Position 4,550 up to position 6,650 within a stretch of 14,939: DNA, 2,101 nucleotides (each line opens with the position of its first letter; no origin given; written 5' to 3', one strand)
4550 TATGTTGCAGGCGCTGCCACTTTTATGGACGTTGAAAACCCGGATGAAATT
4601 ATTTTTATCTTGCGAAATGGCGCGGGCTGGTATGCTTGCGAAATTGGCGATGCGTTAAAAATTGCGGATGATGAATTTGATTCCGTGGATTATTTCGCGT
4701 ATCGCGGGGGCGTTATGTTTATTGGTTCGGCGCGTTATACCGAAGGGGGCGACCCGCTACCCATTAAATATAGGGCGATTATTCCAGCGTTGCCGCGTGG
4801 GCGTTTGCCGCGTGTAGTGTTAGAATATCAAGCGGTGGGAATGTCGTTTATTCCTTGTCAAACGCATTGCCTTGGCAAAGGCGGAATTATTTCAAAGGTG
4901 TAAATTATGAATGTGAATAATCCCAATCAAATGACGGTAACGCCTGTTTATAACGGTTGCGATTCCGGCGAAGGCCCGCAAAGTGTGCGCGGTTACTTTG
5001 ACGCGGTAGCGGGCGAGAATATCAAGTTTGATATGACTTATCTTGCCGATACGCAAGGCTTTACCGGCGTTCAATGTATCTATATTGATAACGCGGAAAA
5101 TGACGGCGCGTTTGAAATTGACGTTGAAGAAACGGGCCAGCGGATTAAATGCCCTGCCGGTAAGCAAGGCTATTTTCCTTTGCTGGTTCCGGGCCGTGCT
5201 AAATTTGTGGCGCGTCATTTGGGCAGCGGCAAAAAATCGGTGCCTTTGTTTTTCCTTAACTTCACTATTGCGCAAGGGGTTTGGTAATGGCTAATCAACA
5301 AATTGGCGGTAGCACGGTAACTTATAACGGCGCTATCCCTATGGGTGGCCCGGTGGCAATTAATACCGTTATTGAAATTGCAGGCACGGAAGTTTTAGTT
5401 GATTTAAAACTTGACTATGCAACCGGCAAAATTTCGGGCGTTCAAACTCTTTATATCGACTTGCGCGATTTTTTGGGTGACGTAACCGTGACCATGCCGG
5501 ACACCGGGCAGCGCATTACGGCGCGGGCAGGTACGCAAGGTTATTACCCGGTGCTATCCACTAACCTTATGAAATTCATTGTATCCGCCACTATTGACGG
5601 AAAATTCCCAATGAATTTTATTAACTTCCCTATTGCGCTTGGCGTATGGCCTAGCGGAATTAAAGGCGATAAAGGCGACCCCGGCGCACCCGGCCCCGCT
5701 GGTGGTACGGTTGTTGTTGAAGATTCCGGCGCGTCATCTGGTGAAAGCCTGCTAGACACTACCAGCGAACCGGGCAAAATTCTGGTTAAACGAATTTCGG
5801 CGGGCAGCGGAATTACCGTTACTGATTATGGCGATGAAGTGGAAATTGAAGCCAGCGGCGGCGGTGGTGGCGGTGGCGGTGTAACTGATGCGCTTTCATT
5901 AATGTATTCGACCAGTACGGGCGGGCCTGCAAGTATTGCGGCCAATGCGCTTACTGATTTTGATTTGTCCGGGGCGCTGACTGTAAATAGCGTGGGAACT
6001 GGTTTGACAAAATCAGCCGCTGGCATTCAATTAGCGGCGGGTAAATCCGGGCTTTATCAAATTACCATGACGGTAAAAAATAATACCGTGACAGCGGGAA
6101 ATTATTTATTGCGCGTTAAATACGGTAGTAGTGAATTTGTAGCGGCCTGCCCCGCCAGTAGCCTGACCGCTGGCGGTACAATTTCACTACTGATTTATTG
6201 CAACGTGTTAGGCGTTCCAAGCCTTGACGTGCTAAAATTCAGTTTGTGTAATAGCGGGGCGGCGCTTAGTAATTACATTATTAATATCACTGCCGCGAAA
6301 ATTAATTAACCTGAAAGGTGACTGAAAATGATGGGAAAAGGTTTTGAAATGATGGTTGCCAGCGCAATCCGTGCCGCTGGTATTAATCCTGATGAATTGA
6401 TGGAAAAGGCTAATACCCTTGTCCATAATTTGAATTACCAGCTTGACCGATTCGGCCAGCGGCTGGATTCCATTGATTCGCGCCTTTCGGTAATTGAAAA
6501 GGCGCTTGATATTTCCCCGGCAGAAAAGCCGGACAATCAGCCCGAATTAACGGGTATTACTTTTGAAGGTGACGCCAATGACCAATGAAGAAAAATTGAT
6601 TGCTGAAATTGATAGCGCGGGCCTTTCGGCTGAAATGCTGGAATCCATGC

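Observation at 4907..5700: Penton protein P31 and the spike P5 N-domain are paralogs encoded back to back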

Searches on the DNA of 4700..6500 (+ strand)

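Call 4: search_dna_similar(query=window:4700-6500:+, collection=phages, mode=near, max_rows=20)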
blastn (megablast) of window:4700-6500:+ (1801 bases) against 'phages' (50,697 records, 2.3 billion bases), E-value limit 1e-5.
Records with a match: 75; places in all: 75; records where one place covers at least 80% of the query: 75.
Best place of each record, by identity: 95-99% 66; 90-95% 2; 80-90% 7.
By first word of the organism name: Enterobacteria 60; Salmonella 11; Burkholderia 2; Erwinia 1; Pseudomonas 1.
By host as written in the record: Salmonella enterica serovar Typhimurium LT2 - pKJK5 50; Salmonella enterica subsp. enterica serovar Typhimurium BAA-2828 (MHM112) 11; - 9; Erwinia amylovora KT-1 1; Pseudomonas putida KT2440 - pKJK5 1; Pseudomonas putida KT2440 1; Burkholderia contaminans 5080 1; Burkholderia cepacia 1.
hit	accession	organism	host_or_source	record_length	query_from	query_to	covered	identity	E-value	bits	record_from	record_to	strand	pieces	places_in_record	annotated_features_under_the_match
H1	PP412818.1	Enterobacteria phage PRDaubergine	Salmonella enterica serovar Typhimurium ...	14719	1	1801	100%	98.4%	0e+0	3171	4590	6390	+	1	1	spike | penton | receptor binding protein | assembly protein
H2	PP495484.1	Salmonella phage PKJ.Vi.20.5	Salmonella enterica subsp. enterica ...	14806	1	1801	100%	98.4%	0e+0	3171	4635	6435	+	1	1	hypothetical protein (x2) | tailspike protein | capsid assembly protein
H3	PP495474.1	Salmonella phage PKJ.Ry.20.1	Salmonella enterica subsp. enterica ...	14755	1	1801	100%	97.9%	0e+0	3116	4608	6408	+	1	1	hypothetical protein (x2) | tailspike protein | capsid assembly protein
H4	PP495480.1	Salmonella phage PKJ.Vi.20.1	Salmonella enterica subsp. enterica ...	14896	1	1801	100%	97.9%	0e+0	3116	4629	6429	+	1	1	hypothetical protein (x2) | tailspike protein | capsid assembly protein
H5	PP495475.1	Salmonella phage PKJ.Ry.20.2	Salmonella enterica subsp. enterica ...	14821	1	1801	100%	97.8%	0e+0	3110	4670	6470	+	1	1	hypothetical protein (x2) | tailspike protein | capsid assembly protein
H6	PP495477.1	Salmonella phage PKJ.Sj.20.1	Salmonella enterica subsp. enterica ...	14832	1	1801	100%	97.6%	0e+0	3083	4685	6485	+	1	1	hypothetical protein (x2) | tailspike protein | capsid assembly protein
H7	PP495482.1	Salmonella phage PKJ.Vi.20.3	Salmonella enterica subsp. enterica ...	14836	1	1801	100%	97.5%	0e+0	3077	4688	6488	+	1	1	hypothetical protein (x2) | tailspike protein | capsid assembly protein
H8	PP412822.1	Enterobacteria phage PRDbrick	Salmonella enterica serovar Typhimurium ...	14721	1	1801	100%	97.4%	0e+0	3066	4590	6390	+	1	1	spike | penton | receptor binding protein | assembly protein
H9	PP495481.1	Salmonella phage PKJ.Vi.20.2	Salmonella enterica subsp. enterica ...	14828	1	1801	100%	97.3%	0e+0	3057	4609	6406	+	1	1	hypothetical protein (x2) | tailspike protein | capsid assembly protein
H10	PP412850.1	Enterobacteria phage PRDpine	Salmonella enterica serovar Typhimurium ...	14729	1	1801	100%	97.1%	0e+0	3038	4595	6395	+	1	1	spike | penton | receptor binding protein | assembly protein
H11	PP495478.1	Salmonella phage PKJ.Sj.20.2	Salmonella enterica subsp. enterica ...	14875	1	1801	100%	97.1%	0e+0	3033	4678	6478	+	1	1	hypothetical protein (x2) | tailspike protein | capsid assembly protein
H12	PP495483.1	Salmonella phage PKJ.Vi.20.4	Salmonella enterica subsp. enterica ...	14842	1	1801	100%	97.0%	0e+0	3027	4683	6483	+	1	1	hypothetical protein (x2) | tailspike protein | capsid assembly protein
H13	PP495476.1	Salmonella phage PKJ.Ry.20.3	Salmonella enterica subsp. enterica ...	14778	1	1801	100%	96.9%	0e+0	3022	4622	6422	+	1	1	hypothetical protein (x2) | tailspike protein | capsid assembly protein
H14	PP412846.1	Enterobacteria phage PRDnavy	Salmonella enterica serovar Typhimurium ...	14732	1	1801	100%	96.8%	0e+0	3005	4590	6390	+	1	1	spike | penton | receptor binding protein | assembly protein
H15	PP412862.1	Enterobacteria phage PRDteal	Salmonella enterica serovar Typhimurium ...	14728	1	1801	100%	96.8%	0e+0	3005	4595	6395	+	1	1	spike | penton | receptor binding protein | assembly protein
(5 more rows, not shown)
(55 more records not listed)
